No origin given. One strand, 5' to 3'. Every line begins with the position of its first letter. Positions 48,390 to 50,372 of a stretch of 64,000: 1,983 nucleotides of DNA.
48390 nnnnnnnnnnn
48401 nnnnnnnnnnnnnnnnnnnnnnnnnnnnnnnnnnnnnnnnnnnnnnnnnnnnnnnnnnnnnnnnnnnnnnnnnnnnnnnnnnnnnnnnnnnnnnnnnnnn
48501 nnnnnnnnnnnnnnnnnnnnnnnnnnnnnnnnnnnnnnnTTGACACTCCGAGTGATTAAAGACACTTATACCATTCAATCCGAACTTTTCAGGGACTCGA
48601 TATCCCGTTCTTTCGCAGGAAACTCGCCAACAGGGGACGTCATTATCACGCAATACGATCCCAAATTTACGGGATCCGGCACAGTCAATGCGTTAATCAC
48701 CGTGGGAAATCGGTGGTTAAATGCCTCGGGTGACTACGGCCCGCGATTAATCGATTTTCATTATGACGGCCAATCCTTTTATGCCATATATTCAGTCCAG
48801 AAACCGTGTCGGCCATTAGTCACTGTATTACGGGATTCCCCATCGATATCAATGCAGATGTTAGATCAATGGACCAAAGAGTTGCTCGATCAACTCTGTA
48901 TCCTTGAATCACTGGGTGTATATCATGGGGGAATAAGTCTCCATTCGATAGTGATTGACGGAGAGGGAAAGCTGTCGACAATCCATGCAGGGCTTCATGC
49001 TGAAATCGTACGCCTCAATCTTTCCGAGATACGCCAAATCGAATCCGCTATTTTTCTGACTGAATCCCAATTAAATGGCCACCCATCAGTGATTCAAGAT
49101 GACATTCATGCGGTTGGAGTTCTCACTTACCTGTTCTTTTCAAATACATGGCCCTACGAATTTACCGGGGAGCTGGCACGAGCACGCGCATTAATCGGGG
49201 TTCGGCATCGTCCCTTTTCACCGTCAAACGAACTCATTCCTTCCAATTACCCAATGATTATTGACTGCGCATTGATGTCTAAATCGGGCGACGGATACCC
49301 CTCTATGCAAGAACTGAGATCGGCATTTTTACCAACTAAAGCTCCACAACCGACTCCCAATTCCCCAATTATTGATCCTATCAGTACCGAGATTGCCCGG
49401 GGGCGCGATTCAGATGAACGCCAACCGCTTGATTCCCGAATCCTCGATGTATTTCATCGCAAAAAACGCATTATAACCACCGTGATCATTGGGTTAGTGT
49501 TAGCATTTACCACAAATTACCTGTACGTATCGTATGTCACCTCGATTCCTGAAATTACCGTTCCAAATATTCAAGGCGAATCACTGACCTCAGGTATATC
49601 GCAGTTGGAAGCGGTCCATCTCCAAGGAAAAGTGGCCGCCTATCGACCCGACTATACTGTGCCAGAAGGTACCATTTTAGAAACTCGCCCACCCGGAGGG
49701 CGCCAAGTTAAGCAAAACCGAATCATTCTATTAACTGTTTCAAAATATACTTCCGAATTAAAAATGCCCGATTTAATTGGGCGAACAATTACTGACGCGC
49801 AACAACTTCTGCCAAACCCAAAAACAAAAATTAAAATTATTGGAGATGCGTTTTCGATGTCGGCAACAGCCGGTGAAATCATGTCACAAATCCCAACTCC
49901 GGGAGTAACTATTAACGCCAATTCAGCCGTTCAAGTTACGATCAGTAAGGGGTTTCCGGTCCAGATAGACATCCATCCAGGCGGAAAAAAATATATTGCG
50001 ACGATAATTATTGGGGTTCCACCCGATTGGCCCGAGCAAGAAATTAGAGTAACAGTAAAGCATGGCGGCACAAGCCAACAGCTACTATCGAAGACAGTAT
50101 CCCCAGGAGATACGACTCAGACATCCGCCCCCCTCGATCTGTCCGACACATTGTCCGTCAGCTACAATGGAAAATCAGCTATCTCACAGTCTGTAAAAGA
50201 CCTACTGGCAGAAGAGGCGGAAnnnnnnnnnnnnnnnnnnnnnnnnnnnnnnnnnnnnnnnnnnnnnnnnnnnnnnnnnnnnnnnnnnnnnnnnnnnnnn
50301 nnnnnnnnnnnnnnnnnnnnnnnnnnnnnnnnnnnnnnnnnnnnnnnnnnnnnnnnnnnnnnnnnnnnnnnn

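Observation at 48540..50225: PASTA-domain transmembrane pseudokinase in a presumed diderm, FCB-like genome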

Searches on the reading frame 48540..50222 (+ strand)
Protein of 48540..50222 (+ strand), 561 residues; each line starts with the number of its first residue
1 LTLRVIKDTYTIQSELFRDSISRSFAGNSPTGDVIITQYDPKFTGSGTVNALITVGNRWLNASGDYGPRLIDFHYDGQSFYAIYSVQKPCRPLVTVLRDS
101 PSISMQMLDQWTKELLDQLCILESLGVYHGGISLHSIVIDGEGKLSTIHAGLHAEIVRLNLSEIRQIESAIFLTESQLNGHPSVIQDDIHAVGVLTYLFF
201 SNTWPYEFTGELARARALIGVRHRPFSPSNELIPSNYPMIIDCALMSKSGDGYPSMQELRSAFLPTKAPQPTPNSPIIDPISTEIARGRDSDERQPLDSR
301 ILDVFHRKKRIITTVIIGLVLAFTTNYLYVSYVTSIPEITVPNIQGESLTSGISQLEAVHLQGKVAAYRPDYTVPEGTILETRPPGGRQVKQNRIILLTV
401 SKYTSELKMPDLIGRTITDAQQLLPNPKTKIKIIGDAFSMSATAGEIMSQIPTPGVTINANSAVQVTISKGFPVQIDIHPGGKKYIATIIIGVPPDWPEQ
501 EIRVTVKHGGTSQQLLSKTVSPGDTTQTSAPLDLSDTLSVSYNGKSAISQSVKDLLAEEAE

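Call 4: search_protein_families(library=pfam, proteins=[window:48540-50222:+], max_evalue=1)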
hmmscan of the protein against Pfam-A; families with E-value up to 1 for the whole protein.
window:48540-50222:+ (561 aa): 1 family
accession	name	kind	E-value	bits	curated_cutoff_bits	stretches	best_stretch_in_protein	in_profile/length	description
PF03793.24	PASTA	-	3.4e-21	75.4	23.2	2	408-470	2-64/64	PASTA domain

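Call 5: search_protein_families(library=ncbifam, proteins=[window:48540-50222:+], max_evalue=1)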
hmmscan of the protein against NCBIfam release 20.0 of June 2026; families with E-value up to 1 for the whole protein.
window:48540-50222:+ (561 aa): 2 families
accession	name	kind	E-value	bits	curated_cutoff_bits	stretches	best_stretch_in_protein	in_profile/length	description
NF033483.0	PknB_PASTA_kin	equivalog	1.3e-26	93.8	450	1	169-473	171-498/563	Stk1 family PASTA domain-containing Ser/Thr kinase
NF033442.0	BREX_PglW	equivalog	0.056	11.1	990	1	94-130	597-633/1391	BREX system serine/threonine kinase PglW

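Call 6: search_solved_structures(query=window:48540-50222:+, max_evalue=10, show_alignments=3)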
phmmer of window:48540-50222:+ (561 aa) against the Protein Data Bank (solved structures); distinct sequences matched with E-value up to 10: 40.
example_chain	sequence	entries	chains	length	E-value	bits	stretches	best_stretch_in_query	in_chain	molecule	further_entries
2kui_A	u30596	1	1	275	7.9e-07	31.4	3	376-472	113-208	Serine/threonine-protein kinase pknB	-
5e12_A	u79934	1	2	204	6.2e-06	28.4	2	342-472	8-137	Serine/threonine-protein kinase PknB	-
3m9g_A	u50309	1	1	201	9.2e-05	24.6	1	363-458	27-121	Protein kinase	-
3py9_A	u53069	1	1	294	0.0002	23.5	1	363-459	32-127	Protein kinase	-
4x3f_A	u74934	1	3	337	0.00036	22.6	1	61-271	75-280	Serine/threonine-protein kinase PknA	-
6b2q_A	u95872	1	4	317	0.00041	22.5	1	60-270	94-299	Serine/threonine-protein kinase PknA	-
4ow8_A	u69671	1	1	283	0.00065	21.8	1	60-261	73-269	Serine/threonine-protein kinase PknA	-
9tmq_A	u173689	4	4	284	0.00066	21.8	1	60-261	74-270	Serine/threonine-protein kinase PknA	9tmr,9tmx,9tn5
9ruk_A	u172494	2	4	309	0.00096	21.2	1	113-257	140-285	Serine/threonine-protein kinase StkP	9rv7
9ru3_A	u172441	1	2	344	0.0011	21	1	113-258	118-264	Serine/threonine-protein kinase StkP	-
9ruj_A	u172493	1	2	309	0.0015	20.6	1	113-257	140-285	Serine/threonine-protein kinase StkP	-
2kue_A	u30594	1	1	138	0.0023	19.9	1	342-470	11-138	Serine/threonine-protein kinase pknB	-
5e0z_A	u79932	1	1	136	0.013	17.5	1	341-424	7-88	Serine/threonine-protein kinase PknB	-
2kuf_A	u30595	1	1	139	0.013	17.4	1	341-424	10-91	Serine/threonine-protein kinase pknB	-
2kud_A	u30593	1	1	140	0.026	16.5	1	338-423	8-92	Serine/threonine-protein kinase pknB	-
9ymt_A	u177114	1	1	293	0.027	16.4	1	95-260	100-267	Serine/Threonine Kinase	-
4eqm_A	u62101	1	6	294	0.027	16.4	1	95-260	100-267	Protein kinase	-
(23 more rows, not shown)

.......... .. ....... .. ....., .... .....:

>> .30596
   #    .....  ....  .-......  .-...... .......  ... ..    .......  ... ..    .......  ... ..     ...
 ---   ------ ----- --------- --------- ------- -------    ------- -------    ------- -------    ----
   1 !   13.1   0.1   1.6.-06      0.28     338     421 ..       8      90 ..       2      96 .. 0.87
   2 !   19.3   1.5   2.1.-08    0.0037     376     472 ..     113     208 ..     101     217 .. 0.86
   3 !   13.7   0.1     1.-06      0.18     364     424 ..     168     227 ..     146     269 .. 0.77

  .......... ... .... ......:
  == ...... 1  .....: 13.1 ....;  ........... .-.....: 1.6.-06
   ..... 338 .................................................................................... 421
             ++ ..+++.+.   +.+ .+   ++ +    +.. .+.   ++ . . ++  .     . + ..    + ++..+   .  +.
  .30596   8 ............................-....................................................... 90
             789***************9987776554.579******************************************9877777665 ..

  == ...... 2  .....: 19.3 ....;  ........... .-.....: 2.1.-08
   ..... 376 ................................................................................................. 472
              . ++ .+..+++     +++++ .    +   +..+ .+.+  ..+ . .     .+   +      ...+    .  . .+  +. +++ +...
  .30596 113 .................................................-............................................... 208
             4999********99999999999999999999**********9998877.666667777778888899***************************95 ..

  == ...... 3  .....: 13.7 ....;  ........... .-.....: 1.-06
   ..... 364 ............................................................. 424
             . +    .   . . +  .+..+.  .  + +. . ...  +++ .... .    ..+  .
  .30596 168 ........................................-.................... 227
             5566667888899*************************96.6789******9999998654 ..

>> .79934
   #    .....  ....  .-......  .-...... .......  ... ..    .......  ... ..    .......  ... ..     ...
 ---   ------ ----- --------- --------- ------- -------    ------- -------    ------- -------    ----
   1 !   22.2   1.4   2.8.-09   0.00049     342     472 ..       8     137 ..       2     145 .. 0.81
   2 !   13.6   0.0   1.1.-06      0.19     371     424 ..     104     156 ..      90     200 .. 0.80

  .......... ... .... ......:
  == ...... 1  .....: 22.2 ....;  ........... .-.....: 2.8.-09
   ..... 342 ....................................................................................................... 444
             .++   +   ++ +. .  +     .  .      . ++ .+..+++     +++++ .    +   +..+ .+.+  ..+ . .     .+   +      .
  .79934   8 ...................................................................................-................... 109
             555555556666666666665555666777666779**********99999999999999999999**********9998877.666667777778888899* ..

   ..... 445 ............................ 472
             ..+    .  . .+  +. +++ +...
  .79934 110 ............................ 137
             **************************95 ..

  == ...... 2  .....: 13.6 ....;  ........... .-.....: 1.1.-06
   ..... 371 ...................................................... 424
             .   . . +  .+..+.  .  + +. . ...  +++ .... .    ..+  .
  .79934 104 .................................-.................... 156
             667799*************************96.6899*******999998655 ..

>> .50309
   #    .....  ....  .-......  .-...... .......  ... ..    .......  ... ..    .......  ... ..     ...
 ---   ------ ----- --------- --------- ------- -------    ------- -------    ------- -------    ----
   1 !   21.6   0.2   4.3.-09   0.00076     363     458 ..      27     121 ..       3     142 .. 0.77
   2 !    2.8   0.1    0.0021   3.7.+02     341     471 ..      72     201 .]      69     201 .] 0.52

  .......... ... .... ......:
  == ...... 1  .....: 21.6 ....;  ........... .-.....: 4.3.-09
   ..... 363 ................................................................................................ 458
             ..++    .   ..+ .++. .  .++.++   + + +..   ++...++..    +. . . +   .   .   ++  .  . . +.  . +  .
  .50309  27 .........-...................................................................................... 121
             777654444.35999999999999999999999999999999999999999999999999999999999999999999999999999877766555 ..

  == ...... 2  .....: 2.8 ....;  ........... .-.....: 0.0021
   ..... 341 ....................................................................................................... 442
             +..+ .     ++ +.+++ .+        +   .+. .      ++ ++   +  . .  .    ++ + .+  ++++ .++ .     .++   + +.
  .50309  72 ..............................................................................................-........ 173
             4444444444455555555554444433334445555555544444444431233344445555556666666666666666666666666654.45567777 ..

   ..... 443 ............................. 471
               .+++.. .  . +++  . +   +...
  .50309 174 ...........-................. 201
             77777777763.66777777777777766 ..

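Call 7: find_homologous_proteins(query=window:48540-50222:+, max_evalue=0.001)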
Query window:48540-50222:+ (561 aa): 5 proteins with E <= 0.001 among 8000 candidates.
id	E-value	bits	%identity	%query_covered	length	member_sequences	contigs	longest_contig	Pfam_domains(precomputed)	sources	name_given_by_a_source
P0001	0.0e+0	1251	100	100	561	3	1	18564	PF03793.25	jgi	-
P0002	4.1e-123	430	39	99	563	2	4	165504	PF07714.24,PF00069.32,PF03793.25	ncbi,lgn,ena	-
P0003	1.3e-119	419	38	100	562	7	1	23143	PF07714.24,PF00069.32,PF03793.25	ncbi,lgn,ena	-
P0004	3.6e-25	107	24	64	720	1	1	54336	PF07714.24,PF00069.32,PF03109.23,PF03793.25,PF01636.30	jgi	jgi:eukaryotic-like serine/threonine-protein kinase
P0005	3.5e-7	48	21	54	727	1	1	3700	PF07714.24,PF00069.32,PF03109.23,PF03793.25,PF01636.30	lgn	-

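Call 9: list_cluster_members(proteins=[P0001, P0002, P0003])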
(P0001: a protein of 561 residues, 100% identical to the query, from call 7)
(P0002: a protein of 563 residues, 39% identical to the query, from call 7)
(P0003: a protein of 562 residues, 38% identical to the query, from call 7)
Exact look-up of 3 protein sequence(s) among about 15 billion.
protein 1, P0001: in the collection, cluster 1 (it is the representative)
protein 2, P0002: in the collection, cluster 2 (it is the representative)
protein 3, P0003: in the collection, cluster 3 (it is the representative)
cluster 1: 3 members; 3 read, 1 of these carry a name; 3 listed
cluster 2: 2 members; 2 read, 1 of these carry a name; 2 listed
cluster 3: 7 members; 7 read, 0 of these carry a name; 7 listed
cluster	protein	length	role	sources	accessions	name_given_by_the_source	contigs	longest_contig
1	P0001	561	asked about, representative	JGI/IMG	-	-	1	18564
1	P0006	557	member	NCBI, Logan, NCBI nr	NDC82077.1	PASTA domain-containing protein [bacterium]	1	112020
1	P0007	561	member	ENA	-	-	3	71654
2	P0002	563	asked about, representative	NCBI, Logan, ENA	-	-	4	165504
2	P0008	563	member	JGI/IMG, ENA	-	serine/threonine-protein kinase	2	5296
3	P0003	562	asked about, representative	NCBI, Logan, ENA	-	-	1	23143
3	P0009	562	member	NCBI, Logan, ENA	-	-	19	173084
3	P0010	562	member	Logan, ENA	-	-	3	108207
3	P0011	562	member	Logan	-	-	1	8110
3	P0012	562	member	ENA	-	-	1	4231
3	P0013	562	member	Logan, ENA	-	-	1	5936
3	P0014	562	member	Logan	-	-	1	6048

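Call 11: search_protein_families(library=pfam, proteins=[P0002, P0003, P0004], max_evalue=1)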
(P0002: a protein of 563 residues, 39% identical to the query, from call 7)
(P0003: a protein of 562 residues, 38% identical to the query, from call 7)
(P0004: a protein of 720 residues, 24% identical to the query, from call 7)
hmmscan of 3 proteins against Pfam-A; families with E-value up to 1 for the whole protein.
P0002 (563 aa): 3 families
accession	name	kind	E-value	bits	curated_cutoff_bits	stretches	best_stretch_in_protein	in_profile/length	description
PF03793.24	PASTA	-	1.3e-23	83.2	23.2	2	341-404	1-64/64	PASTA domain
PF07714.23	PK_Tyr_Ser-Thr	-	4.6e-08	33.1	23.1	1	93-253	88-249/258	Protein tyrosine and serine/threonine kinase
PF00069.31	Pkinase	-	8.8e-08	32.3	31.7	1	92-254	84-253/263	Protein kinase domain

P0003 (562 aa): 3 families
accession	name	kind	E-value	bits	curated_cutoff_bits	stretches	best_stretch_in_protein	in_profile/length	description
PF03793.24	PASTA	-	4.1e-24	84.7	23.2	2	410-471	3-64/64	PASTA domain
PF07714.23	PK_Tyr_Ser-Thr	-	7e-10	39.1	23.1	1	32-253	29-249/258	Protein tyrosine and serine/threonine kinase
PF00069.31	Pkinase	-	3.7e-08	33.5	31.7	1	59-254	52-253/263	Protein kinase domain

P0004 (720 aa): 12 families
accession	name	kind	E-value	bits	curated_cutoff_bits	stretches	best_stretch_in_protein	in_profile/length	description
PF03793.24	PASTA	-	1.1e-59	198.7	23.2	5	362-424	2-64/64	PASTA domain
PF00069.31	Pkinase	-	6.8e-56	190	31.7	1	10-265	1-259/263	Protein kinase domain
PF07714.23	PK_Tyr_Ser-Thr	-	2.6e-41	142.1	23.1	1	12-257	3-249/258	Protein tyrosine and serine/threonine kinase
PF03109.22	ABC1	-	6.1e-10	39.1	22.9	2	81-166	141-224/244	ABC1 atypical kinase-like domain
PF01636.29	APH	-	1.9e-08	34.8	23.2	2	13-104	2-86/239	Phosphotransferase enzyme family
PF01163.29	RIO1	-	0.00013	22.1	22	1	84-153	82-148/187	RIO domain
PF06293.20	Kdo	-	0.001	19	21.3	1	31-146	43-155/207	Lipopolysaccharide kinase (Kdo/WaaP) family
PF00280.23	potato_inhibit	-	0.0062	17.6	24.5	0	629-653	5-29/64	Potato inhibitor I family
PF14531.12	Kinase-like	-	0.019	14.6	25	1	94-217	127-258/289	Kinase-like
PF12330.14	Haspin_kinase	-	0.062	12.7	25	1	114-159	210-256/364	Haspin like kinase domain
PF17319.7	DUF5362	-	0.089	13.1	25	0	90-124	56-90/94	Family of unknown function (DUF5362)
PF17667.7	Pkinase_fungal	-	0.11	11.7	24.1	1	100-155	277-338/387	Fungal protein kinase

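Call 12: find_encoding_contigs(protein=P0002, flank=8000, max_places=4)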
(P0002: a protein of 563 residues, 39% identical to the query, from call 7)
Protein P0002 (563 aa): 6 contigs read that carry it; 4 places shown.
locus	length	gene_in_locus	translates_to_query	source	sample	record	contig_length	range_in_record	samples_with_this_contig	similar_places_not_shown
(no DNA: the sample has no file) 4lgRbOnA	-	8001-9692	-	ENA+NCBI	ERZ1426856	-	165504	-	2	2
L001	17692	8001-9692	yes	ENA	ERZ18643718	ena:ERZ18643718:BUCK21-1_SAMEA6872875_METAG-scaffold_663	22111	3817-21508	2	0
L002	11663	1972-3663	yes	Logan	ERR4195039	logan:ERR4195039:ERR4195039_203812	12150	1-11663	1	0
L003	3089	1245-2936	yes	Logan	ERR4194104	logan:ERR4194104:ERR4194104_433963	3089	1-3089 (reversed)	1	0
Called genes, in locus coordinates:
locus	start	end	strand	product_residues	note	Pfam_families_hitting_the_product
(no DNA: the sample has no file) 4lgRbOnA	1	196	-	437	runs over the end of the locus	PF03721:UDPG_MGDP_dh_N, PF00984:UDPG_MGDP_dh, PF03720:UDPG_MGDP_dh_C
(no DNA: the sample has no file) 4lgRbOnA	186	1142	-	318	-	PF01073:3Beta_HSD, PF01370:Epimerase, PF02719:Polysacc_synt_2, PF04321:RmlD_sub_bind (faint), PF07993:NAD_binding_4 (faint), PF13460:NAD_binding_10, PF16363:GDP_Man_Dehyd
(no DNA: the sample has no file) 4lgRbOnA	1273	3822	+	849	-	PF02563:Poly_export, PF10531:SLBB, PF22461:SLBB_2 (weak), PF10531:SLBB (weak)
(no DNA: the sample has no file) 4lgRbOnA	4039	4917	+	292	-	-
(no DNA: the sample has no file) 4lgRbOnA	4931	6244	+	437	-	PF03952:Enolase_N, PF00113:Enolase_C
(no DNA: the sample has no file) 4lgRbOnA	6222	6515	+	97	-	PF04977:DivIC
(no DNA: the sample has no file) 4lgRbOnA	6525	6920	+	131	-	PF00575:S1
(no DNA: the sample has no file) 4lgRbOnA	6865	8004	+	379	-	-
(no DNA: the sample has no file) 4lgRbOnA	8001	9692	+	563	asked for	PF07714:PK_Tyr_Ser-Thr, PF00069:Pkinase (weak), PF03793:PASTA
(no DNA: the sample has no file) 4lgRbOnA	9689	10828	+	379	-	PF00383:dCMP_cyt_deam_1, PF14437:MafB19-deam (weak), PF01872:RibD_C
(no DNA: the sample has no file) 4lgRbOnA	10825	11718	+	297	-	PF01259:SAICAR_synt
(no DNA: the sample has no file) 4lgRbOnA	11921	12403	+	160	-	-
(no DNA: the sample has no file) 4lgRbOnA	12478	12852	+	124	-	PF00436:SSB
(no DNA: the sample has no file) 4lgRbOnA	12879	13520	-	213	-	PF03544:TonB_C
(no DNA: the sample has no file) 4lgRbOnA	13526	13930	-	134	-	PF02472:ExbD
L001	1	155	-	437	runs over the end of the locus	PF03721:UDPG_MGDP_dh_N, PF00984:UDPG_MGDP_dh, PF03720:UDPG_MGDP_dh_C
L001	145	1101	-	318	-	PF01073:3Beta_HSD, PF01370:Epimerase, PF02719:Polysacc_synt_2, PF04321:RmlD_sub_bind (faint), PF07993:NAD_binding_4 (faint), PF13460:NAD_binding_10, PF16363:GDP_Man_Dehyd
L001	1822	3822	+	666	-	PF02563:Poly_export, PF10531:SLBB, PF22461:SLBB_2 (weak), PF10531:SLBB, PF22461:SLBB_2 (weak)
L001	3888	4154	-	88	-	-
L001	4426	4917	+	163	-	-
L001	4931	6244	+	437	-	PF03952:Enolase_N, PF00113:Enolase_C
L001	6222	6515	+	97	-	PF04977:DivIC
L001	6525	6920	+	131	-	PF00575:S1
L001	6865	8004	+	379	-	-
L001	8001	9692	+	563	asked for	PF07714:PK_Tyr_Ser-Thr, PF00069:Pkinase (weak), PF03793:PASTA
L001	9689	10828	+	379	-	PF00383:dCMP_cyt_deam_1, PF14437:MafB19-deam (weak), PF01872:RibD_C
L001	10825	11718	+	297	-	PF01259:SAICAR_synt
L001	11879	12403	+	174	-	-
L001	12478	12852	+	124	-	PF00436:SSB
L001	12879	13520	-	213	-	PF03544:TonB_C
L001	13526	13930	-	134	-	PF02472:ExbD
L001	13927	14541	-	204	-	PF01618:MotA_ExbB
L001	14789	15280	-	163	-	PF02577:BFN_dom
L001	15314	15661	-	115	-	PF00453:Ribosomal_L20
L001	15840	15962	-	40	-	-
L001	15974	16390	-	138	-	PF05198:IF3_N, PF00707:IF3_C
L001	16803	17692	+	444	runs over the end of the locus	PF11638:DnaA_N, PF00308:Bac_DnaA, PF01695:IstB_IS21 (weak), PF00004:AAA, PF08299:Bac_DnaA_C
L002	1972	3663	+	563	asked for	PF07714:PK_Tyr_Ser-Thr, PF00069:Pkinase (weak), PF03793:PASTA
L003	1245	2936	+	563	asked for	PF07714:PK_Tyr_Ser-Thr, PF00069:Pkinase (weak), PF03793:PASTA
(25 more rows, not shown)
